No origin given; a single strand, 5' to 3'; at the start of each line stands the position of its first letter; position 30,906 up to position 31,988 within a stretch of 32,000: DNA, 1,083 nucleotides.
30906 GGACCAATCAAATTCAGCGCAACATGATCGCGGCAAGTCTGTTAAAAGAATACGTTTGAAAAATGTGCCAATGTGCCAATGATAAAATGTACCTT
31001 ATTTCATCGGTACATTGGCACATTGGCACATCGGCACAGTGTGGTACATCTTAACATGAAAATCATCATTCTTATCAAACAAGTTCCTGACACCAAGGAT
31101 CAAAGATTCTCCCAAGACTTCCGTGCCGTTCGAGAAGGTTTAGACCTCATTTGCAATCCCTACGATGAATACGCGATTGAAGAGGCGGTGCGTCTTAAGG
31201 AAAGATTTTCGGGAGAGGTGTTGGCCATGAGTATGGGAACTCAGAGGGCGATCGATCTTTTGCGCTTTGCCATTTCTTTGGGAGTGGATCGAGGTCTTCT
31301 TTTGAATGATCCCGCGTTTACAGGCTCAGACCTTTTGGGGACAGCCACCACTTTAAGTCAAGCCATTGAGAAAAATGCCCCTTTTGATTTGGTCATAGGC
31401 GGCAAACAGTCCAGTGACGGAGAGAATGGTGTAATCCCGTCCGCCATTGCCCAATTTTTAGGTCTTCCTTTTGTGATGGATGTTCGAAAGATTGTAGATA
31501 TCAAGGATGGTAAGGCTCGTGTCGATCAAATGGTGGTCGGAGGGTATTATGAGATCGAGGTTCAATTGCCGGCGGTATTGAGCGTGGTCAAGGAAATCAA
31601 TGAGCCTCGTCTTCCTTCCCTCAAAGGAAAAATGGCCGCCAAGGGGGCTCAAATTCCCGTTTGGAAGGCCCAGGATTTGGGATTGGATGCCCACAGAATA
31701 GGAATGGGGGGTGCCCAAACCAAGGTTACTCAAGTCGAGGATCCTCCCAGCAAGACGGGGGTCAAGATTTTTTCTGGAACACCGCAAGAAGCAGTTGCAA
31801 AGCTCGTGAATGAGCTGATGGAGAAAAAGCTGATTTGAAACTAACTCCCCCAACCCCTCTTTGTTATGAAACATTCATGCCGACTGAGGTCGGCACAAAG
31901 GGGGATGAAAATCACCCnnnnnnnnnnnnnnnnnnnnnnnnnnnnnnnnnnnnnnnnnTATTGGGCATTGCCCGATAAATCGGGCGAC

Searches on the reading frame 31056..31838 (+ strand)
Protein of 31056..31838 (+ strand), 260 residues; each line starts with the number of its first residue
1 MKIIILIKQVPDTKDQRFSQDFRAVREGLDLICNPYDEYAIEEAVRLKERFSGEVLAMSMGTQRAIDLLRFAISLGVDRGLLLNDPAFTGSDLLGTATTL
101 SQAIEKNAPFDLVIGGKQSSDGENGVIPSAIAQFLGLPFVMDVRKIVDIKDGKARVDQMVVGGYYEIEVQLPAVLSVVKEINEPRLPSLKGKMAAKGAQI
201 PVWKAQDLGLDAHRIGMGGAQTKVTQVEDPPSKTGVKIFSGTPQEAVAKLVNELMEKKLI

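Call 39: find_encoding_contigs(protein=window:31056-31838:+, flank=10000, max_places=3)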
Protein window:31056-31838:+ (260 aa): 1 contig read that carries it; 1 place shown.
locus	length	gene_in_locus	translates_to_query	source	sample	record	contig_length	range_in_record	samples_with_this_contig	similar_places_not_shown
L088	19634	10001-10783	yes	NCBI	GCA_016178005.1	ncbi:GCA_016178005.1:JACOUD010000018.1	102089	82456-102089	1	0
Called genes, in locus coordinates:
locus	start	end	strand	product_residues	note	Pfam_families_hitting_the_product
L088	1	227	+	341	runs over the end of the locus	PF02504:FA_synthesis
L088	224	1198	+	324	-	PF08392:FAE1_CUT1_RppA (weak), PF00108:Thiolase_N, PF08545:ACP_syn_III, PF08541:ACP_syn_III_C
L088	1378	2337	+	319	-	PF00698:Acyl_transf_1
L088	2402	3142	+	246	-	PF00106:adh_short, PF08659:KR, PF13561:adh_short_C2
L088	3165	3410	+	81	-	PF14573:PP-binding_2 (weak), PF00550:PP-binding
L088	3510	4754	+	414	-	PF00109:ketoacyl-synt, PF02801:Ketoacyl-synt_C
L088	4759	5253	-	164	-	PF19502:DUF6036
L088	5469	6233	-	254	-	PF00106:adh_short, PF13561:adh_short_C2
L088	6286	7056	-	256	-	PF00106:adh_short, PF13561:adh_short_C2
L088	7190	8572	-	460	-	PF13360:PQQ_2 (faint), PF13570:Beta-prop_ACSF4 (faint)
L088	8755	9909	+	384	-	PF02771:Acyl-CoA_dh_N, PF02770:Acyl-CoA_dh_M, PF00441:Acyl-CoA_dh_1, PF22924:ACOX_C_alpha1 (weak), PF08028:Acyl-CoA_dh_2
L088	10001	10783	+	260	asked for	PF01012:ETF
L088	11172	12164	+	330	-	PF01012:ETF, PF00766:ETF_alpha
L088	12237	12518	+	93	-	PF04365:BrnT_toxin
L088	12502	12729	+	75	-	-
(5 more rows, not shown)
